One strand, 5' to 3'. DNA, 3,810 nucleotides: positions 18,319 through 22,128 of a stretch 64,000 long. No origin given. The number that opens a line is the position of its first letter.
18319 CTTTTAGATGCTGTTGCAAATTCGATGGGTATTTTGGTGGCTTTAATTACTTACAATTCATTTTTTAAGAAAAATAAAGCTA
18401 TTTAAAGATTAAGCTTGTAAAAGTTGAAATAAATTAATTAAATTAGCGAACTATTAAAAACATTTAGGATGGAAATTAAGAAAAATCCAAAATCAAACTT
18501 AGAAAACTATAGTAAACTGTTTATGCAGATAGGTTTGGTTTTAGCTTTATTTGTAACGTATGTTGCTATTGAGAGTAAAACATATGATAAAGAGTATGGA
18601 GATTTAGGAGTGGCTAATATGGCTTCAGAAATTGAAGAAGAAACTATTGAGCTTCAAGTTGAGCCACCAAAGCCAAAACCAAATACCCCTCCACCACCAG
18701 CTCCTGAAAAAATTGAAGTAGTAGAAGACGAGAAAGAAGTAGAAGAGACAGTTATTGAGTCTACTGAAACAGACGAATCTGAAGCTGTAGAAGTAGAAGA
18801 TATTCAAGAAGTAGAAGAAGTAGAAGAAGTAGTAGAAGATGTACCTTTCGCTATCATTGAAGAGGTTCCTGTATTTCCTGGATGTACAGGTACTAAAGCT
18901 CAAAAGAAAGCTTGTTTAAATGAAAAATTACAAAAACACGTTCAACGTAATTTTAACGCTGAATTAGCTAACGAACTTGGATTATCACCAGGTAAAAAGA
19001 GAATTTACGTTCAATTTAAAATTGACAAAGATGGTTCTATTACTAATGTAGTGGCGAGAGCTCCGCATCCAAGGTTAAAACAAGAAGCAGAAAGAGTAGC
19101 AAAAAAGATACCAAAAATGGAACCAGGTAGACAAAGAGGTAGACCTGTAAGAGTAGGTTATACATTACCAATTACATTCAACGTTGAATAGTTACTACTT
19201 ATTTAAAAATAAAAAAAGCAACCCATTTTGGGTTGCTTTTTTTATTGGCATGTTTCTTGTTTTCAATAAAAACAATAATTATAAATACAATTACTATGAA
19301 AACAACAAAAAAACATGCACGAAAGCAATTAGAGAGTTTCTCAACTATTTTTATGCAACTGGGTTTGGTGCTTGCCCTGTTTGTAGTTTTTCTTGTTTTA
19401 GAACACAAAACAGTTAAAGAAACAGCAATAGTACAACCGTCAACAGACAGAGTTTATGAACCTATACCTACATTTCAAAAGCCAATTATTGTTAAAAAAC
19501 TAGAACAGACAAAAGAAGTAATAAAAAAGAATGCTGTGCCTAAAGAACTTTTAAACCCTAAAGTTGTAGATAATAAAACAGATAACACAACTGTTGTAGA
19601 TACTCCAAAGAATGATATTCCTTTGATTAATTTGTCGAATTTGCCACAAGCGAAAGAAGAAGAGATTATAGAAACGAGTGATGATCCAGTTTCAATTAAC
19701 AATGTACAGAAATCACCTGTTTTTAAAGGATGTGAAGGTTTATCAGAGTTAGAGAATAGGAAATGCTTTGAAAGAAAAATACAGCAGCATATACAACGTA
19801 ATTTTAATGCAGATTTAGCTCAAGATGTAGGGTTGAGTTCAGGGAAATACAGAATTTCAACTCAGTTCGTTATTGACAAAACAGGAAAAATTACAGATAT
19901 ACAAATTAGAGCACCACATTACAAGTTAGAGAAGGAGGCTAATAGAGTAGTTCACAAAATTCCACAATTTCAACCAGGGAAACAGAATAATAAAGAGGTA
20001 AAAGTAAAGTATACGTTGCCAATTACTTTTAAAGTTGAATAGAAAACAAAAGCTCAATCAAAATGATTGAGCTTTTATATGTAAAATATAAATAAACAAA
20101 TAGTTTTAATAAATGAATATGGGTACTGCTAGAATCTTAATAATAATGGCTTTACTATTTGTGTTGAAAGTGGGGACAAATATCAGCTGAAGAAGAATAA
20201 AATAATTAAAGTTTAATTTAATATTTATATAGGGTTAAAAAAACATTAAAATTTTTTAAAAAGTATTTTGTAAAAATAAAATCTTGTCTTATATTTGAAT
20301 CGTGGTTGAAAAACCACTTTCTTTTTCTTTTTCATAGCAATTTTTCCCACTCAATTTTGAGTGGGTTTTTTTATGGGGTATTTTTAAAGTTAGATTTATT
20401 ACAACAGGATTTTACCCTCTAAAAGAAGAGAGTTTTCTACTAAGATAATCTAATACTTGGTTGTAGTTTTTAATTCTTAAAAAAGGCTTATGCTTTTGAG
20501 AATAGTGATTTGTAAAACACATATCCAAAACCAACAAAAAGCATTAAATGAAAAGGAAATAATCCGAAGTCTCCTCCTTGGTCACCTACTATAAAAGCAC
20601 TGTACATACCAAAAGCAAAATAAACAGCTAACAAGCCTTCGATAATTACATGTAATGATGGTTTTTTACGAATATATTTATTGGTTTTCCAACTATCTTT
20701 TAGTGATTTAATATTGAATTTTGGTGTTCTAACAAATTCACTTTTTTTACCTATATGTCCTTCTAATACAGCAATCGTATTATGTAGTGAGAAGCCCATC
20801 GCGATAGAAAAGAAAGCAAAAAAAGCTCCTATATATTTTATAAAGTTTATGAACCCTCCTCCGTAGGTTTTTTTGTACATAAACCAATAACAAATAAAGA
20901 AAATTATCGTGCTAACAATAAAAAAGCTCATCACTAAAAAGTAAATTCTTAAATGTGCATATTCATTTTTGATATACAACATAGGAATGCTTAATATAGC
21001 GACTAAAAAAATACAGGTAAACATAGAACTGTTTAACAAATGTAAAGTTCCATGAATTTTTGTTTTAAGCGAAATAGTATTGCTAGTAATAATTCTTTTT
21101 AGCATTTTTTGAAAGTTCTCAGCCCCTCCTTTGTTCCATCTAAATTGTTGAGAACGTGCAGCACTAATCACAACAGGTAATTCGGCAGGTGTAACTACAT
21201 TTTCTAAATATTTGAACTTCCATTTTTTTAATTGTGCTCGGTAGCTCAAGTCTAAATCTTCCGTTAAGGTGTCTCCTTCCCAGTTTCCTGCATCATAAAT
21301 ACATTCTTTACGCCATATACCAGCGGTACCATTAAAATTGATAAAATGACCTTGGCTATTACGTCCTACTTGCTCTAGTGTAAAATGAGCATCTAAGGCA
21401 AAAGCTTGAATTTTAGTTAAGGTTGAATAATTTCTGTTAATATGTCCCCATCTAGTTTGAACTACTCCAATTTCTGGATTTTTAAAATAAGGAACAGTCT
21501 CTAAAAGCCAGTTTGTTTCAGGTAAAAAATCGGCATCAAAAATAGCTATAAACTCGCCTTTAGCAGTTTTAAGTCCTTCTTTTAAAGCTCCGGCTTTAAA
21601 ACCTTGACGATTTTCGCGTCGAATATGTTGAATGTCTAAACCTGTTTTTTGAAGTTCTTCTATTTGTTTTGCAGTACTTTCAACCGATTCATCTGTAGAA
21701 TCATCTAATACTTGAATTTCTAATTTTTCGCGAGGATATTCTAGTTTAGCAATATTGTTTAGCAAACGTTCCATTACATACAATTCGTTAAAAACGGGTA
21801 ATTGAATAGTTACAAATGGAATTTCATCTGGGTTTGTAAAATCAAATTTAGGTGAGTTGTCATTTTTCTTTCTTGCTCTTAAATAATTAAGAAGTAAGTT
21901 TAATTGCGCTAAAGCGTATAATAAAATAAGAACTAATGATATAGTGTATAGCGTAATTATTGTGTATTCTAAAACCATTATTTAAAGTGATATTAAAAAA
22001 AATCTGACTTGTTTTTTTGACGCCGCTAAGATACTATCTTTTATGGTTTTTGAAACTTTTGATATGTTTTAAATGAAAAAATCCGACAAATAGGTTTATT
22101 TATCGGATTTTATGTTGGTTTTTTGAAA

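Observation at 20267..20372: Orphan transcription unit: ~70-nt sRNA candidate displaying an anti-start-codon tract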

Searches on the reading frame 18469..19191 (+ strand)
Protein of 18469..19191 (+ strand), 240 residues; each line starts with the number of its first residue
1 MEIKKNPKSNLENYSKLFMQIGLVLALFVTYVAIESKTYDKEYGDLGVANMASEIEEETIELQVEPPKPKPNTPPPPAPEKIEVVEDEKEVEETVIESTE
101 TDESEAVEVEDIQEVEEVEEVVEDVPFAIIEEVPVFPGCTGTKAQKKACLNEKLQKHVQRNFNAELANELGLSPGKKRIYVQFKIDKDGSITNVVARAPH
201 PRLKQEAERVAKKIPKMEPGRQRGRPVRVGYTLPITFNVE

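Call 55: search_protein_families(library=pfam, proteins=[window:18469-19191:+])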
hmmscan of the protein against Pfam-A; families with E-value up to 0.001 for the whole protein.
window:18469-19191:+ (240 aa): 1 family
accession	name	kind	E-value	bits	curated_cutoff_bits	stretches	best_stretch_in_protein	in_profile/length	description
PF03544.19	TonB_C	-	2e-10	41.4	24.6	1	180-238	19-78/79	Gram-negative bacterial TonB protein C-terminal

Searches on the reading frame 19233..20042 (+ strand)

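Call 55: search_protein_families(library=pfam, proteins=[window:19233-20042:+])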
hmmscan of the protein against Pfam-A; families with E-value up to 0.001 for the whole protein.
window:19233-20042:+ (269 aa): 1 family
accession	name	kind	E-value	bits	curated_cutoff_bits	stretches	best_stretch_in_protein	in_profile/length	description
PF03544.19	TonB_C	-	2.3e-12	47.6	24.6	1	208-267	18-78/79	Gram-negative bacterial TonB protein C-terminal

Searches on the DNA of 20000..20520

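Call 5: search_rna_families(source=window, start=20000, end=20520, threshold=evalue, max_evalue=10, show_alignments=3)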
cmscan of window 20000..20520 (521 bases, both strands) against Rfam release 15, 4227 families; matches with E-value up to 10: 8.
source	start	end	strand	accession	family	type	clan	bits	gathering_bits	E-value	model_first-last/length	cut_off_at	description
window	20314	20376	-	RF02068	STnc480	Gene; sRNA;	-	32.3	72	0.0055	1-72/72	no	Enterobacterial sRNA STnc480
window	20308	20373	+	RF02846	Ref84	Gene; antisense;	-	28.6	52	0.13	1-87/87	no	Enterococcus sRNA 84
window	20300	20374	+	RF02837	anti-hemB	Gene; sRNA;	-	22.6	49.5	0.005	1-81/81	no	Burkholderia RNA 7 (anti-hemB)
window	20408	20465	+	RF01624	ceN27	Gene; snRNA; snoRNA; CD-box;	-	15.9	38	6.6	1-80/80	no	Nematode snoRNA ceN27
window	20324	20374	+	RF02278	Betaproteobacteria_toxic_sRNA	Gene; sRNA;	-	14.7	50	2.8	1-64/64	no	Betaproteobacteria toxic small RNA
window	20000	20076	-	RF01464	rliA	Gene; sRNA;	-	14.6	50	2.1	1-93/224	3'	Listeria sRNA rliA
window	20044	20080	-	RF03879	mir-2831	Gene; miRNA;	-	14.6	90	7.4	1-75/75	no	mir-2831 microRNA precursor family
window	20348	20444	-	RF02120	FTX_2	Gene; lncRNA;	-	12.9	48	7.6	1-97/97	no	FTX transcript, XIST regulator conserved region 2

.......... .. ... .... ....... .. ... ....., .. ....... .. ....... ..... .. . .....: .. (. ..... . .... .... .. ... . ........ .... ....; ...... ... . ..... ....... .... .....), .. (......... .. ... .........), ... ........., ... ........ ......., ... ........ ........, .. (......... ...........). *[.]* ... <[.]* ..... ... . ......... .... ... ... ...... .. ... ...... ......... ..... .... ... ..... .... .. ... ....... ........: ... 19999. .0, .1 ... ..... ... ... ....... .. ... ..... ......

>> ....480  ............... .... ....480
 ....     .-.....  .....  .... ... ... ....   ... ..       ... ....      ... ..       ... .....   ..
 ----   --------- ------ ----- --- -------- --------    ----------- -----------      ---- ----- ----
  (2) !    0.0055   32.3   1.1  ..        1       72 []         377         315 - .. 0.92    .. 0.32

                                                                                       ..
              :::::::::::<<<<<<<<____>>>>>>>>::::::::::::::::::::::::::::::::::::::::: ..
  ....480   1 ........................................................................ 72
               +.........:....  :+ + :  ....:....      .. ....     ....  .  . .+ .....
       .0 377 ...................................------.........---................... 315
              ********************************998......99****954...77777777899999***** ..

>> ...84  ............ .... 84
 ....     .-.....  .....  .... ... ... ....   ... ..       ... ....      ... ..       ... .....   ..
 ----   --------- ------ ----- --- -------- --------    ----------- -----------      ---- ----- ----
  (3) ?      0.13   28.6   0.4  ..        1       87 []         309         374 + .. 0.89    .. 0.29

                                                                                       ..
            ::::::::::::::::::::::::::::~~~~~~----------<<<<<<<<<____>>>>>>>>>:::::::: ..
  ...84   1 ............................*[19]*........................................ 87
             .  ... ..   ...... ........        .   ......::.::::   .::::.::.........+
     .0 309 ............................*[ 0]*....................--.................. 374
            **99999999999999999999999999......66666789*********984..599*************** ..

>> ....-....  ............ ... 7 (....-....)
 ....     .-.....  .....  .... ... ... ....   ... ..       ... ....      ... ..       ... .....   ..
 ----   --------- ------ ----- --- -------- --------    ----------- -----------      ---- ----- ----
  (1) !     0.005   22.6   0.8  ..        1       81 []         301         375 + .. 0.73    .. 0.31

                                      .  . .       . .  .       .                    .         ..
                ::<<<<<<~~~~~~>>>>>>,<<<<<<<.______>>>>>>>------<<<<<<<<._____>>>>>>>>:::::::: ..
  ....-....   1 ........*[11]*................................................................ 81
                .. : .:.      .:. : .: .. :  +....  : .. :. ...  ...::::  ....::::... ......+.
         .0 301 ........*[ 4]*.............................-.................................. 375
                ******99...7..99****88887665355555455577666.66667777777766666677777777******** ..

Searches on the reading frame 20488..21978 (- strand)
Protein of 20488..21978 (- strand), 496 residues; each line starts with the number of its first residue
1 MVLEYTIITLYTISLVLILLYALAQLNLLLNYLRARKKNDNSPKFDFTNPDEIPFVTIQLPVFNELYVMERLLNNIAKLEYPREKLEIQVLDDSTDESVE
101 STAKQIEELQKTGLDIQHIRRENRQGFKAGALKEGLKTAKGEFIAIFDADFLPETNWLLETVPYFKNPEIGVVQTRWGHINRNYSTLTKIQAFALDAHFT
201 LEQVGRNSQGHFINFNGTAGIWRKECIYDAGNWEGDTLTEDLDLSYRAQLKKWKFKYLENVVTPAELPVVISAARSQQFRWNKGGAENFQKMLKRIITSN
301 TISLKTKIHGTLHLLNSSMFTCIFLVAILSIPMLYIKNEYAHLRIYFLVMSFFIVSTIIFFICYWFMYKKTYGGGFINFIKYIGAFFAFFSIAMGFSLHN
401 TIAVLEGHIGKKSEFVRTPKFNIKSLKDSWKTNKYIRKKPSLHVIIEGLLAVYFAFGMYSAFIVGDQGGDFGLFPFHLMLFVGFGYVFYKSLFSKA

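Call 55: search_protein_families(library=pfam, proteins=[window:20488-21978:-])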
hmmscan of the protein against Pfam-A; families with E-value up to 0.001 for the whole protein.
window:20488-21978:- (496 aa): 4 families
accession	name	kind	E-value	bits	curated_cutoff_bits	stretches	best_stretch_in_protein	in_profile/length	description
PF13641.12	Glyco_tranf_2_3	-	2.4e-23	83.8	27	1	57-283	4-229/230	Glycosyltransferase like family 2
PF00535.33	Glycos_transf_2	-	3.5e-20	73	23.3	1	59-203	3-141/168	Glycosyl transferase family 2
PF13632.12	Glyco_trans_2_3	-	4.1e-15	56.6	27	1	144-360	2-190/198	Glycosyl transferase family group 2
PF13506.12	Glyco_transf_21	-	4.3e-05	23.5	21.7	1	128-283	18-174/174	Glycosyl transferase family 21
